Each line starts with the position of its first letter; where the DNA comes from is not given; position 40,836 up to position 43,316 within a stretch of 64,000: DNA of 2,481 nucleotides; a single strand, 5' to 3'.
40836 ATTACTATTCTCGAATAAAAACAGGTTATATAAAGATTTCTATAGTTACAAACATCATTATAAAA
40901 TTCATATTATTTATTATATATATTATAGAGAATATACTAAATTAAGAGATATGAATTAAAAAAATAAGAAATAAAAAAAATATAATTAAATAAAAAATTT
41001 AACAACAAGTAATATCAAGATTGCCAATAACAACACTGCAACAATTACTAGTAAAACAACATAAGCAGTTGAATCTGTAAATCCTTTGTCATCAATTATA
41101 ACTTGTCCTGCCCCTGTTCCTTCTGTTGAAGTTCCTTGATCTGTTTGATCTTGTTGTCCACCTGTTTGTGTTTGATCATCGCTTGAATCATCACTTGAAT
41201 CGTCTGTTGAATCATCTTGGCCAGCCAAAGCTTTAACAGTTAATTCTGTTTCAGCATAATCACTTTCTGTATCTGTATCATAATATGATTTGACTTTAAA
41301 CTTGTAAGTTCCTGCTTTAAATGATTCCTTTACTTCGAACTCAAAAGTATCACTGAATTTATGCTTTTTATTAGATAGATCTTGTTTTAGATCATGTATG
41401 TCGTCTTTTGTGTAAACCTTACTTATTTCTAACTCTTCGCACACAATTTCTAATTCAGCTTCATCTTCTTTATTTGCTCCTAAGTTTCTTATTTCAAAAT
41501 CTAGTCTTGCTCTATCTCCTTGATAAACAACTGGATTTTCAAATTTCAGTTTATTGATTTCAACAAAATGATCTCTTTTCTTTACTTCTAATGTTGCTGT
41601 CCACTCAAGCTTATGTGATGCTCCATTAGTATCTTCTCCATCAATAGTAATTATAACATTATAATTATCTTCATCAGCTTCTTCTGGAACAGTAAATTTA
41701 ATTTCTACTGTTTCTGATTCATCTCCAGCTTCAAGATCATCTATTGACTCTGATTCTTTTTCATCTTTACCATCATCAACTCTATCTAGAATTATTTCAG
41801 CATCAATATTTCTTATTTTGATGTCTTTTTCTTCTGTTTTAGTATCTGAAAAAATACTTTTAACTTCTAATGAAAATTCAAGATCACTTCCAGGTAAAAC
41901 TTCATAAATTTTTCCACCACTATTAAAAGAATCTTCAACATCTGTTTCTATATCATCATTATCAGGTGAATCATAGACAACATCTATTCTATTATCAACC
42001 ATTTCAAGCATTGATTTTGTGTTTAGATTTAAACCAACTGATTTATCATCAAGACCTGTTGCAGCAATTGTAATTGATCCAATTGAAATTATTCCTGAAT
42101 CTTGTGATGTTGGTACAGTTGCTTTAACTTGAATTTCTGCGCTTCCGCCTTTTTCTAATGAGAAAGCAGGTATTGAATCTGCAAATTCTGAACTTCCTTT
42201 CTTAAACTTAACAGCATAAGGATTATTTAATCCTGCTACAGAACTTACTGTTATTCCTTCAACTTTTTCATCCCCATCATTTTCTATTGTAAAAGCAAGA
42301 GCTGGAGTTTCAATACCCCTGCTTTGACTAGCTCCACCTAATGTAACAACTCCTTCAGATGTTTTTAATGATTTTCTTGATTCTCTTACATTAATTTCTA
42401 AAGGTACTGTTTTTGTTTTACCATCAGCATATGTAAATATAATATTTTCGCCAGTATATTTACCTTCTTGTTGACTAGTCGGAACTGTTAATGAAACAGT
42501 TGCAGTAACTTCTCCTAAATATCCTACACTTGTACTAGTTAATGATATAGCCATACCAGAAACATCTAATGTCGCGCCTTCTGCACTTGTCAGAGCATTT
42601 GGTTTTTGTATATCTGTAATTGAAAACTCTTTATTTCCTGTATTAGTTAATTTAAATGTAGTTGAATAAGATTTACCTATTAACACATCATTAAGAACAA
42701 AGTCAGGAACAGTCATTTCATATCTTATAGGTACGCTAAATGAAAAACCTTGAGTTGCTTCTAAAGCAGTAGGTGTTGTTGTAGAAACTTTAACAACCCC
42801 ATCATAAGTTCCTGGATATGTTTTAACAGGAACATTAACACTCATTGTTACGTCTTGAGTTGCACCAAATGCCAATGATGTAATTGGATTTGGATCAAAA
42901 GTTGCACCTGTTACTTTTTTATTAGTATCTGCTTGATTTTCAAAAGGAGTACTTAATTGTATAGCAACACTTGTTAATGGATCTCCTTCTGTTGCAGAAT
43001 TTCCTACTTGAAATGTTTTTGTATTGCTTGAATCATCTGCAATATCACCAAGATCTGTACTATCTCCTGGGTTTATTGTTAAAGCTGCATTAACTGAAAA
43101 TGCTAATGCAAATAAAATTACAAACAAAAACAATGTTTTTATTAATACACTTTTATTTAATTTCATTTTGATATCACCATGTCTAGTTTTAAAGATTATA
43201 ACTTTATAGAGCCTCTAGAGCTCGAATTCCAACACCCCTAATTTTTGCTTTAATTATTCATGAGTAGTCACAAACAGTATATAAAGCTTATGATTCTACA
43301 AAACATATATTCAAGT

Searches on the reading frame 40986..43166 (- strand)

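Call 71: search_protein_families(library=pfam, proteins=[window:40986-43166:-], max_evalue=0.001)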
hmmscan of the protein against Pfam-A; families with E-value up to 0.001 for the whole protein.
window:40986-43166:- (726 aa): 6 families
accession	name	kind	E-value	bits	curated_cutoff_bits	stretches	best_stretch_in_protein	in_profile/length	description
PF10633.15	NPCBM_assoc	-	7.1e-07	29.8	24.4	0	50-123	7-71/78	NPCBM-associated, NEW3 domain of alpha-galactosidase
PF23619.1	Ig_VWA7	-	2.2e-05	25.1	27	0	327-375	42-90/104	VWA7 Ig-like domain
PF16158.11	N_BRCA1_IG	-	8e-05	23.6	28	0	292-355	18-81/108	Ig-like domain from next to BRCA1 gene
PF22680.2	Glyco_hydro_123_N_2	-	0.00011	22.5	27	0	77-128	90-141/142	Glycoside hydrolase 123 N-terminal domain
PF15418.12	DUF4625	-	0.00014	22.6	27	0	426-521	34-125/131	Domain of unknown function (DUF4625)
PF07610.17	DUF1573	-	0.00025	21.4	26.1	0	157-196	9-48/98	Protein of unknown function (DUF1573)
